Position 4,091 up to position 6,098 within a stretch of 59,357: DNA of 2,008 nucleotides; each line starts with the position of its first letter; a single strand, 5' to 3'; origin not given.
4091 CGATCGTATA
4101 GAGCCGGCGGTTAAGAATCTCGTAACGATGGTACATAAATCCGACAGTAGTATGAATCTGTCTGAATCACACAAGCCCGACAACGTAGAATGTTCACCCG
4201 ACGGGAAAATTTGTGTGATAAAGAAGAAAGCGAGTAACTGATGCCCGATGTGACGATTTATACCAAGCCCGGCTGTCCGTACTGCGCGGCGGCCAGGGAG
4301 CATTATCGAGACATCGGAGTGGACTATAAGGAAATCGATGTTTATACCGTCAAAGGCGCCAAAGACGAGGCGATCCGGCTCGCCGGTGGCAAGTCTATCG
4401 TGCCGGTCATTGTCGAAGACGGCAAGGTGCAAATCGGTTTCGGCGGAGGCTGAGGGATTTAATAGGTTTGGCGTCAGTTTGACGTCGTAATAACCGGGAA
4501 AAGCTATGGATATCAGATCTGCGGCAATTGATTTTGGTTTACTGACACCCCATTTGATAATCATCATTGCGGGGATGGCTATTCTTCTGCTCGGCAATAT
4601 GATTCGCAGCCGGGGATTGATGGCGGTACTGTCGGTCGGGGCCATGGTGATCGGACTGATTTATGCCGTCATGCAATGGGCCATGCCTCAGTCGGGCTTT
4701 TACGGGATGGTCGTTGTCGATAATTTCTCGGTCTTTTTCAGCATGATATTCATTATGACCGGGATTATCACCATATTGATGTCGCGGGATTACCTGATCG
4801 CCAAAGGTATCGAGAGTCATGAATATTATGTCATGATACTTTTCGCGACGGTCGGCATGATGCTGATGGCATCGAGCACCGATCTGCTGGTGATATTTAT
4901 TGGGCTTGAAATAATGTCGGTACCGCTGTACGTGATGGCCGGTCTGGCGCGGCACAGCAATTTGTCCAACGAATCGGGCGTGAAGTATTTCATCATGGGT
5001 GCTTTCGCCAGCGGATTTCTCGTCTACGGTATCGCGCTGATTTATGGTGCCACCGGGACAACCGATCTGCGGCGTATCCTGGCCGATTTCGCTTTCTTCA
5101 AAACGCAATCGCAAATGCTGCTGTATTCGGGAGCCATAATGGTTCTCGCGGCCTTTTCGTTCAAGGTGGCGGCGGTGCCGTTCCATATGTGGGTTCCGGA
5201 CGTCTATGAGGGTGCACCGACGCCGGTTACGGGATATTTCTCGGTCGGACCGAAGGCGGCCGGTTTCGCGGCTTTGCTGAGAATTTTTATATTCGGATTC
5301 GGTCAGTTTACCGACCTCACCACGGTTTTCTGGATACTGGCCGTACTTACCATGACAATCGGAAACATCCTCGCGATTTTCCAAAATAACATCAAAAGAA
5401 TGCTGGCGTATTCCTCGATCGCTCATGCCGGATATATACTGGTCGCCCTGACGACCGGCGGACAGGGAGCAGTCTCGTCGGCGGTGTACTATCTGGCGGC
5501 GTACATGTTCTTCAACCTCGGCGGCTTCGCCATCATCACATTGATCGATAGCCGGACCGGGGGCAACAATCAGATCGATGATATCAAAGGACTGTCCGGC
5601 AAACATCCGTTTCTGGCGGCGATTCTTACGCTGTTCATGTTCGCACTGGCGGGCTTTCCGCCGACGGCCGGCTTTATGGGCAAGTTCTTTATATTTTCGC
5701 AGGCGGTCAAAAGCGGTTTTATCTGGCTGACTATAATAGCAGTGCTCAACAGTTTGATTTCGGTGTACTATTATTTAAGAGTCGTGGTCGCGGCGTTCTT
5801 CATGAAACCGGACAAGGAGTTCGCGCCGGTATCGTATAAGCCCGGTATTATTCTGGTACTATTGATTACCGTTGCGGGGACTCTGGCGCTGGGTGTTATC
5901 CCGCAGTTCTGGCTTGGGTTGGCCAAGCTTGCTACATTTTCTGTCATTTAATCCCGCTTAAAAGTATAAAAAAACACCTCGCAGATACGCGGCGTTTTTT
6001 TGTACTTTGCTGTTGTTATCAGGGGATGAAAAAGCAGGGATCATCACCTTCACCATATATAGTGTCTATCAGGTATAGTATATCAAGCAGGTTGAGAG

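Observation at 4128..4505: Candidate selenoprotein (U-x-x-stop glutaredoxin-like) embedded between nuoM and nuoN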

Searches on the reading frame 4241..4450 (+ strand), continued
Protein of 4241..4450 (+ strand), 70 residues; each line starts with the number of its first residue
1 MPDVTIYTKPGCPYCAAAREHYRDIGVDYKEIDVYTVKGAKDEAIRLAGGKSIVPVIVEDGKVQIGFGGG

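Call 56: search_protein_families(library=ncbifam, proteins=[L050:7261-9975:+, L057:7341-9989:+, L058:8619-9959:+, L058:10352-11755:+, L044:8615-9973:+, L054:9596-10201:+, L053:634-2169:+, L069:1351-3315:+, L080:10232-11584:+, L065:10261-10872:+], max_evalue=1e-10)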
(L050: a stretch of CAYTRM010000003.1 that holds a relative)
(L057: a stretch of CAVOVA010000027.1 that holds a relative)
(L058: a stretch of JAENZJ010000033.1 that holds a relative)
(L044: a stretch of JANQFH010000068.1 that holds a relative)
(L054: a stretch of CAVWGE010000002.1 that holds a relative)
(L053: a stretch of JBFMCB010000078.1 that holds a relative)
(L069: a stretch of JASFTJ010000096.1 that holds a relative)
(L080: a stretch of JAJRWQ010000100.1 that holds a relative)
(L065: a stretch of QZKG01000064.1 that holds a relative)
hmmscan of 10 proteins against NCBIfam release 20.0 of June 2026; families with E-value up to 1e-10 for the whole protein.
L050:7261-9975:+ (905 aa): 36 families (the best 25 are shown)
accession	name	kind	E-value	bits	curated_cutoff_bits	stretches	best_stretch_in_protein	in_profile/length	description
NF047465.1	hybrid_HK_LvrA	exception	3e-44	151.3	1200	1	670-899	588-817/819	hybrid histidine kinase/response regulator LvrA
TIGR00229.1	sensory_box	domain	3.8e-31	107.8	22.9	1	533-655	3-124/126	PAS domain S-box protein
NF041880.1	EPS_EpsF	equivalog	1.6e-28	99.5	900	1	530-898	140-491/492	response regulator EpsF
NF046044.1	PnpS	equivalog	1.1e-27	97.1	400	1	683-898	171-389/390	two-component system histidine kinase PnpS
NF008468.0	PRK11360.1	equivalog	1.2e-24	86.6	646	1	681-901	395-609/616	two-component system sensor histidine kinase AtoS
TIGR02966.1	phoR_proteo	equivalog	2.1e-24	86.2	334.2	1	682-897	114-332/333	phosphate regulon sensor histidine kinase PhoR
NF045595.1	HK_scytonemin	equivalog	1.8e-21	76.2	865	1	522-898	272-633/637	scytonemin biosynthesis sensor histidine kinase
NF047874.1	MASE3_PAS_HK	subfamily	1.9e-20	73.2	560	1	520-898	250-623/655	MASE3 domain-containing sensor histidine kinase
NF008302.0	PRK11091.1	equivalog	9.3e-20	70.4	838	1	555-898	175-503/779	aerobic respiration two-component sensor histidine kinase ArcB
NF008312.0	PRK11100.1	equivalog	1.8e-18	66.6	356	1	643-893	216-467/477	two-component system sensor histidine kinase CreC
NF033092.0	HK_WalK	equivalog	2.3e-18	66.1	725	1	681-898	371-592/594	cell wall metabolism sensor histidine kinase WalK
TIGR02956.1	TMAO_torS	equivalog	1.3e-17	63.2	676.5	1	678-899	460-681/967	TMAO reductase system sensor histidine kinase/response regulator TorS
NF041045.1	RsbA_anti_sig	subfamily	2.8e-17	62.9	210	1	19-242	2-214/303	anti-sigma factor RsbA family regulatory protein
NF011874.0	PRK15347.1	equivalog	2.9e-17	62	852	1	656-898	365-612/921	two component system sensor kinase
NF007298.0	PRK09776.1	equivalog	4.2e-17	61.3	1135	1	493-661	262-428/1111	diguanylate cyclase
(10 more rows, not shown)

L057:7341-9989:+ (883 aa): 3 families
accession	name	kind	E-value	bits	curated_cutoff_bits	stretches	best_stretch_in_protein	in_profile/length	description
NF033795.1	chaper_CopZ_Bs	exception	3.5e-15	55.9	91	0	103-166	2-65/66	copper chaperone CopZ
NF033794.2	chaper_CopZ_Eh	exception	1.5e-12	47.4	95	0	105-166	4-65/68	copper chaperone CopZ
NF041115.1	UxxU_metal_bind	equivalog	5.4e-12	45.7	95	0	102-164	5-67/74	metal-binding (seleno)protein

L058:8619-9959:+ (447 aa): 35 families (the best 25 are shown)
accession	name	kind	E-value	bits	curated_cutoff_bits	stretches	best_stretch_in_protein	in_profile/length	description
NF009881.0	PRK13341.1-2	equivalog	5.3e-204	679.2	651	1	1-435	1-433/736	AAA family ATPase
NF009883.0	PRK13341.1-4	equivalog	6.4e-183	609.5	668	1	1-436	4-437/729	AAA family ATPase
NF009882.0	PRK13341.1-3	equivalog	4.6e-151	504.4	1197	1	2-429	4-429/734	AAA family ATPase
NF009880.0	PRK13341.1-1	equivalog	1.8e-101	340.3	891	1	15-445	5-414/599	AAA family ATPase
NF011289.0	PRK14700.1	equivalog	1.9e-66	224.3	570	1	130-440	1-298/300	recombination factor protein RarA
NF001679.0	PRK00440.1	equivalog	3.8e-24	85.3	303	1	19-244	9-232/322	replication factor C small subunit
TIGR02397.1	dnaX_nterm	equivalog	3.7e-22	79.1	250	1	85-227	94-228/355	DNA polymerase III subunit gamma/tau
NF003229.0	PRK04195.1-5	equivalog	1.9e-20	73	280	1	13-225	2-215/413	replication factor C large subunit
NF000868.0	PRK00080.1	equivalog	1.5e-19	70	282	1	11-143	8-137/330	Holliday junction branch migration DNA helicase RuvB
NF004549.0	PRK05896.1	equivalog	5e-19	68.4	578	1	85-218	96-221/642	DNA polymerase III subunits gamma and tau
NF004046.1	PRK05563.1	equivalog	7.9e-18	64.6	400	0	87-303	97-289/567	DNA polymerase III subunit gamma/tau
NF011523.0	PRK14962.1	equivalog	8.1e-18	64.4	576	0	85-224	94-225/474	DNA polymerase III subunits gamma and tau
TIGR00635.1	ruvB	equivalog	1e-17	64.2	299.05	1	26-135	2-107/305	Holliday junction branch migration DNA helicase RuvB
NF011512.0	PRK14950.1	equivalog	7.1e-17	61.8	593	0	87-298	99-286/585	DNA polymerase III subunits gamma and tau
NF011524.0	PRK14963.1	equivalog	1.6e-16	60.5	601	0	105-214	112-214/647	DNA polymerase III subunits gamma and tau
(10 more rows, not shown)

L058:10352-11755:+ (468 aa): 0 families

L044:8615-9973:+ (453 aa): 39 families (the best 25 are shown)
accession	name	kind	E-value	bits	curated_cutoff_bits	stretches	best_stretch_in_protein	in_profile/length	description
NF006915.0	PRK09406.1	equivalog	1.8e-172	574.3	730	1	2-452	4-456/457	NADP-dependent succinic semialdehyde dehydrogenase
NF042989.1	AldDh_AldH_Clos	equivalog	5.7e-151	503.3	800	1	2-451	4-456/458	aldehyde dehydrogenase AldH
NF010575.0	PRK13968.1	equivalog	5.6e-147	490.6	855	1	3-451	11-458/462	succinate-semialdehyde dehydrogenase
TIGR01780.1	SSADH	subfamily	1.1e-105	354.1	646.35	1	4-448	2-448/448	succinate-semialdehyde dehydrogenase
TIGR01804.1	BADH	equivalog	9.7e-105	350.7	668.6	1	2-448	16-467/467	betaine-aldehyde dehydrogenase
NF009725.0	PRK13252.1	equivalog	1.8e-99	333.4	593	1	2-452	25-479/488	betaine-aldehyde dehydrogenase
NF006916.0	PRK09407.1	equivalog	1.4e-95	320.9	521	1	4-450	39-490/526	succinic semialdehyde dehydrogenase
NF010000.0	PRK13473.1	subfamily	8.4e-95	318.1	615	1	4-452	22-472/475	aminobutyraldehyde dehydrogenase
NF040648.1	lactal_redase_Meth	equivalog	1.1e-91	308.3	650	1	3-452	15-462/463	lactaldehyde dehydrogenase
TIGR02299.1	HpaE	equivalog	3.3e-89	299.7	638.35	1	2-452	19-476/488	5-carboxymethyl-2-hydroxymuconate semialdehyde dehydrogenase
NF042993.1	AlphKGSA_gudD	equivalog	1.2e-87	294.7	770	1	2-453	22-481/481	alpha-ketoglutaric semialdehyde dehydrogenase GucD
NF008415.0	PRK11241.1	equivalog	1.6e-86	290.9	828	1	3-452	30-480/482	NADP-dependent succinate-semialdehyde dehydrogenase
NF007497.0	PRK10090.1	equivalog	2.3e-85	287.2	500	1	3-453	26-478/480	aldehyde dehydrogenase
NF040792.1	glyc_ald_dh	equivalog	6.9e-81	272.6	760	1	2-452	19-473/488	D-glyceraldehyde dehydrogenase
NF045736.1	PaDhStyDRhodo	equivalog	3.4e-79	266.6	800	1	2-451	21-476/479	phenylacetaldehyde dehydrogenase StyD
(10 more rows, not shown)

L054:9596-10201:+ (202 aa): 9 families
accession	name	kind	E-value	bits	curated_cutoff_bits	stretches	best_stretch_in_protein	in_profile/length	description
NF045501.1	HUGP_GUXX-star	exception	6e-110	366.3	325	1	1-202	32-233/236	HUGP/GUXX-star fusion selenoprotein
NF041212.1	Uxx_star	subfamily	5e-30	103.6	66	1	136-202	1-67/70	Uxx-star family glutaredoxin-like (seleno)protein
NF041211.1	gluta_UXX_star_2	equivalog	5.9e-23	80.6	100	1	136-201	1-66/71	UXX-star (seleno)protein family 2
NF047338.1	gluta_UXX_star_3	exception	5.3e-20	71.3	97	1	136-202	1-67/70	UXX-star (seleno)protein family 3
NF041114.2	gluta_UXX_star_1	equivalog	1.1e-17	64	72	1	136-201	1-66/70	UXX-star selenoprotein family 1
TIGR02196.1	GlrX_YruB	hypoth_equivalog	7e-15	55.3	88.55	1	135-199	1-64/74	glutaredoxin-like protein, YruB-family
TIGR02181.1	GRX_bact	equivalog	2.9e-13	49.8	90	1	136-190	1-55/80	glutaredoxin 3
TIGR02190.1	GlrX-dom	hypoth_equivalog_domain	5.3e-12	45.5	99.3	1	132-188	6-60/79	glutaredoxin-family domain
TIGR02200.1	GlrX_actino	hypoth_equivalog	1.7e-11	44.3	89.5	1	136-189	2-55/77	mycoredoxin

L053:634-2169:+ (512 aa): 13 families
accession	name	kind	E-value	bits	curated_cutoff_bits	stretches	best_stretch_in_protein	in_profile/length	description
NF002073.0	PRK00913.1-2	equivalog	1.1e-158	529.2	432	1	21-510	13-502/505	leucyl aminopeptidase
NF002083.0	PRK00913.3-5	equivalog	2.2e-158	528.2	468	1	13-508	1-489/492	leucyl aminopeptidase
NF002074.0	PRK00913.1-4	equivalog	1.7e-141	472.5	415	1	13-487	1-475/496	leucyl aminopeptidase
NF002076.0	PRK00913.2-3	equivalog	1.9e-138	462.6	491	1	13-506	1-490/494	leucyl aminopeptidase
NF002077.0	PRK00913.2-4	equivalog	2.8e-137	458.8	471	1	22-506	12-495/501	leucyl aminopeptidase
NF002075.0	PRK00913.2-2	equivalog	1.5e-127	426.5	468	1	27-505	20-495/502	leucyl aminopeptidase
NF002082.0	PRK00913.3-4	equivalog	8.5e-126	420.7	552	1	69-508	52-502/504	leucyl aminopeptidase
NF002081.0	PRK00913.3-3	equivalog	2.2e-113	379.7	485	1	99-506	68-478/485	leucyl aminopeptidase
NF002072.0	PRK00913.1-1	equivalog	3.6e-112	375.5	826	1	13-501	1-489/502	leucyl aminopeptidase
NF002078.0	PRK00913.2-5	equivalog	2.9e-100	336.2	622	1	17-504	6-492/500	leucyl aminopeptidase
NF002080.0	PRK00913.3-2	equivalog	3.4e-84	283.3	475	1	188-509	128-444/447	leucyl aminopeptidase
NF003450.0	PRK05015.1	equivalog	3.4e-74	250.1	437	1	192-506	104-425/429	aminopeptidase PepB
NF002079.0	PRK00913.3-1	equivalog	7.2e-73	245.9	1013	1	103-504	71-487/496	leucyl aminopeptidase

L069:1351-3315:+ (655 aa): 18 families
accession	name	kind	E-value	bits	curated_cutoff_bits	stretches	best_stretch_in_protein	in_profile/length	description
TIGR00475.1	selB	equivalog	1.7e-101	340.7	242.25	1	3-383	2-359/581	selenocysteine-specific translation elongation factor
NF009373.0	PRK12736.1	subfamily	1.2e-53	182.3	452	1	4-353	15-390/394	elongation factor Tu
NF000766.0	PRK00049.1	subfamily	1.7e-53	181.9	449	1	4-353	15-392/396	elongation factor Tu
NF009372.0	PRK12735.1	subfamily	1.1e-51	175.9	479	1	4-353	15-392/396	elongation factor Tu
TIGR00485.1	EF-Tu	equivalog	2.7e-49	168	522.4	1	4-352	15-389/394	elongation factor Tu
NF008969.0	PRK12317.1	subfamily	1.3e-47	162.3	502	1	27-261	61-309/426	elongation factor 1-alpha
NF003077.0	PRK04000.1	equivalog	3.7e-39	135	315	1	53-267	86-322/412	translation initiation factor IF-2 subunit gamma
TIGR03680.1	eif2g_arch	equivalog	9.9e-39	133.7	514.5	1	53-244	82-292/407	translation initiation factor IF-2 subunit gamma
TIGR00483.1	EF-1_alpha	equivalog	6.4e-37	127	540.1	1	27-262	61-311/427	translation elongation factor EF-1 subunit alpha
TIGR02034.1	CysN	subfamily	2e-24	86.4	336.1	1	27-285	56-323/406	sulfate adenylyltransferase, large subunit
NF004035.0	PRK05506.1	subfamily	3.1e-24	85.2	715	1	27-283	80-345/632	bifunctional sulfate adenylyltransferase subunit 1/adenylylsulfate kinase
NF003478.0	PRK05124.1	equivalog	1.6e-21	76.5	590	1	27-288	83-353/475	sulfate adenylyltransferase subunit CysN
TIGR00487.1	IF-2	equivalog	4.3e-17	62.1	424.4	1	3-247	89-327/587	translation initiation factor IF-2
NF012153.1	tet_protect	equivalog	7.5e-13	47.6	775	0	27-117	41-129/614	tetracycline resistance ribosomal protection protein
NF000120.3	47473_otr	exception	2.3e-12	46.3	900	0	27-118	43-132/608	tetracycline resistance ribosomal protection protein Otr(A)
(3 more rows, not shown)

L080:10232-11584:+ (451 aa): 0 families

L065:10261-10872:+ (204 aa): 3 families
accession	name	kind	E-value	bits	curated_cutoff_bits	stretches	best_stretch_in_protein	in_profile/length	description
NF002854.0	PRK03147.1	subfamily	6.3e-19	68.5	170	1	47-175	41-165/176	thiol-disulfide oxidoreductase ResA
NF041202.1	StoA_CxxC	exception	8.8e-15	54.9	210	1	48-175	33-157/163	endospore biogenesis thiol-disulfide oxidoreductase StoA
TIGR00385.1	dsbE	subfamily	2.1e-13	50.2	123.15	1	49-174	41-162/173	DsbE family thiol:disulfide interchange protein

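Call 57: search_protein_representatives(protein=window:4241-4450:+)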
Query: 70 residues. Proteins with E-value up to 0.001 (for the whole library): 643; up to 1e-10: 24; up to 1e-30: 0. The best 150 are listed.
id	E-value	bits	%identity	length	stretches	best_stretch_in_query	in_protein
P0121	8.3e-16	73.8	54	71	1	4-70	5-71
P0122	2.4e-15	72.4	57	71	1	4-70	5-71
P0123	3.2e-15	72.0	51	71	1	1-70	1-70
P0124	8.5e-15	70.6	53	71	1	1-70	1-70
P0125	2.5e-14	69.1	51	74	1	4-70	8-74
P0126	6.8e-14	67.7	55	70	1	4-70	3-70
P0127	1.1e-13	67.0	50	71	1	1-70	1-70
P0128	2.2e-13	66.1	51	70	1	3-70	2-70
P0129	3.7e-13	65.4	48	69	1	1-70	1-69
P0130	6.8e-13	64.6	46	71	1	1-70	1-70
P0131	1.5e-12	63.5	50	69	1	4-69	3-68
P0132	1.8e-12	63.2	57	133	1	4-56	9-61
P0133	2.4e-12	62.8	50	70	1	2-70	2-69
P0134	7.2e-12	61.3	41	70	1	1-70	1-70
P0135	8.6e-12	61.1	51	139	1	3-70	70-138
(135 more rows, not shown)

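Call 76: predict_structure(alignment_id=A1)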
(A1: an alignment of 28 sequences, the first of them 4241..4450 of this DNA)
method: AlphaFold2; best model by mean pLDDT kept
length: 70 residues; sequences in the alignment: 28
mean_pLDDT: 91.9   pTM: 0.80
mean pLDDT of the five models: 91.9, 91.6, 91.1, 91.0, 89.8
residues with pLDDT >= 90: 61; 70-90: 5; 50-70: 2; < 50: 2
segments of 3 or more residues with pLDDT < 50: none
pLDDT, mean of each block of 10 residues (from residue 1): 91 94 94 96 96 94 79
secondary structure, 60 per line:
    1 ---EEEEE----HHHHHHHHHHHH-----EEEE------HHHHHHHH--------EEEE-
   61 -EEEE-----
elements in order: E4-8 H13-24 E30-33 H40-47 E56-59 E62-65

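Call 78: fold_search(model_id=the predicted structure, library=pdb)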
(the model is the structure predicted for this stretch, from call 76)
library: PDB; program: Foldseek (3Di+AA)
matches with E <= 10: 1347; with E <= 0.001: 49
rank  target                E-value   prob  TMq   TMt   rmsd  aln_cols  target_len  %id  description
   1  4tr1_A                1.4e-05  1.00  0.82  0.64   1.5        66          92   35  Crystal structure of GSH-bound cGrx2/C15S (released 2014-10-01)
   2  4tr1_B                1.4e-05  1.00  0.81  0.63   1.8        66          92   35  Crystal structure of GSH-bound cGrx2/C15S (released 2014-10-01)
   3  4tr0_A                2.2e-05  1.00  0.82  0.64   1.5        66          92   36  Crystal structure of GSSG-bound cGrx2 (released 2014-10-01)
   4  3ic4                  2.2e-05  1.00  0.82  0.64   2.3        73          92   26  The crystal structure of the glutaredoxin(grx-1) from Archaeoglobus fulgidus (released 2009-08-18)
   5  3zit_A                2.9e-05  1.00  0.82  0.78   1.6        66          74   30  Crystal structure of the thioredoxin-like protein BC3987 mutant T8A (released 2013-01-23)
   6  1nm3_B                3.1e-05  1.00  0.75  0.24   2.1        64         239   34  Crystal structure of Heamophilus influenza hybrid-Prx5 (released 2003-03-25)
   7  1nm3_A                3.5e-05  1.00  0.76  0.24   2.1        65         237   34  Crystal structure of Heamophilus influenza hybrid-Prx5 (released 2003-03-25)
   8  3grx_MODEL_1_A        4.1e-05  1.00  0.80  0.70   1.6        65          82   31  NMR STRUCTURE OF ESCHERICHIA COLI GLUTAREDOXIN 3-GLUTATHIONE MIXED DISULFIDE COMPLEX, 20 STRUCTURES (released 1999-03-30)
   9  3zij_B                5.0e-05  1.00  0.82  0.79   1.6        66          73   32  Crystal structure of the thioredoxin-like protein BC3987 (released 2013-01-23)
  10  7c10_B                5.0e-05  1.00  0.79  0.76   1.9        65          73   32  Dithiol cGrx1 (released 2020-11-18)
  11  7c12_A                5.3e-05  1.00  0.81  0.78   1.3        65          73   31  beta1 domain-swapped structure of monothiol cGrx1(C16S) (released 2020-11-18)
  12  4mja                  5.7e-05  1.00  0.81  0.59   1.8        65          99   28  Synechocystis sp. PCC 6803 glutaredoxin A-A75I (released 2013-12-04)
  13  4mje                  7.4e-05  1.00  0.81  0.59   1.8        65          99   28  Synechocystis sp. PCC 6803 glutaredoxin A-R27L (released 2013-12-04)
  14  3qmx                  7.9e-05  1.00  0.81  0.59   1.8        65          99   28  X-ray crystal structure of Synechocystis sp. PCC 6803 Glutaredoxin A (released 2012-01-11)
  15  7c10_A                9.1e-05  1.00  0.80  0.76   1.6        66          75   30  Dithiol cGrx1 (released 2020-11-18)
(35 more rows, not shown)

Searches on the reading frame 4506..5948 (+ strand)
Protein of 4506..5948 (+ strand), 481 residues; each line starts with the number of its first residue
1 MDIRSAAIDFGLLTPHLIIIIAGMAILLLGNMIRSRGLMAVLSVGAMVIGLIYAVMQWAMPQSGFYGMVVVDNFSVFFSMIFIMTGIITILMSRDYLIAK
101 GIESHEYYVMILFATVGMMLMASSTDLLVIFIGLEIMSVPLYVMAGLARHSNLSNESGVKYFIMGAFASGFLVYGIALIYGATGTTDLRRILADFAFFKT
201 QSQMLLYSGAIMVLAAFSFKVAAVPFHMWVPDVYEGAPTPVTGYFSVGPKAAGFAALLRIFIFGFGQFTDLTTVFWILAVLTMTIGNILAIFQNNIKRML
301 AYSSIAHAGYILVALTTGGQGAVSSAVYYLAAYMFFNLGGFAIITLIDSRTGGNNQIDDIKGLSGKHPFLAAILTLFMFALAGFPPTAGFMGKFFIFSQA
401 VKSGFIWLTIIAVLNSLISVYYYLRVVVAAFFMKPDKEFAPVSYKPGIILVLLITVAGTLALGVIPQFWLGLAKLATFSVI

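Call 35: search_protein_families(library=ncbifam, proteins=[window:4506-5948:+], max_evalue=0.00001)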
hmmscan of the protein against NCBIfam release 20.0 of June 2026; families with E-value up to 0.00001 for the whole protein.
window:4506-5948:+ (481 aa): 70 families (the best 25 are shown)
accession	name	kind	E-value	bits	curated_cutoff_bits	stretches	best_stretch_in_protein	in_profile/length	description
TIGR01770.1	NDH_I_N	subfamily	7.4e-135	450.6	332.6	1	13-470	4-472/472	NADH-quinone oxidoreductase subunit NuoN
NF004441.0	PRK05777.1-4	equivalog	3.9e-126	421.7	477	1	99-477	139-520/524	NADH-quinone oxidoreductase subunit NuoN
NF004440.0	PRK05777.1-3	equivalog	1.6e-123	413.1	519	1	7-470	5-465/477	NADH-quinone oxidoreductase subunit NuoN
NF004442.0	PRK05777.1-5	equivalog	3.8e-123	412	523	1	7-474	5-475/483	NADH-quinone oxidoreductase subunit NuoN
NF002701.0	PRK02504.1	equivalog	1.6e-105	353.6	569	1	7-435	9-438/513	NAD(P)H-quinone oxidoreductase subunit N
NF004446.0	PRK05777.2-4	equivalog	2.9e-103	346.6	590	1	8-468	9-486/502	NADH-quinone oxidoreductase subunit NuoN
NF004444.0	PRK05777.2-2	equivalog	2.9e-97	326.8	496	1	6-447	10-457/496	NADH-quinone oxidoreductase subunit NuoN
NF004439.0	PRK05777.1-1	equivalog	1.4e-89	301.2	531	1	12-477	10-482/485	NADH-quinone oxidoreductase subunit NuoN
NF004445.0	PRK05777.2-3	equivalog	2.1e-84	284.2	408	1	12-457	9-458/475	NADH-quinone oxidoreductase subunit NuoN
NF004443.0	PRK05777.2-1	equivalog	7.2e-72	243.1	626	1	8-467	9-482/506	NADH-quinone oxidoreductase subunit NuoN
NF004448.0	PRK05777.2-6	equivalog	9.9e-66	222.7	869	1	6-437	11-448/492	NADH-quinone oxidoreductase subunit NuoN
NF004447.0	PRK05777.2-5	equivalog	3.3e-59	201.1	547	1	15-463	6-452/458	NADH-quinone oxidoreductase subunit NuoN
NF006419.0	PRK08668.1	equivalog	2e-49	168.9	617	1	17-469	9-470/613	NADH dehydrogenase subunit M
NF005818.0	PRK07691.1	equivalog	1.6e-48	166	586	1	54-467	61-470/496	Na+/H+ antiporter subunit D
NF006241.0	PRK08377.1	equivalog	2.7e-48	165.2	645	1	69-475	74-472/494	NADH dehydrogenase subunit N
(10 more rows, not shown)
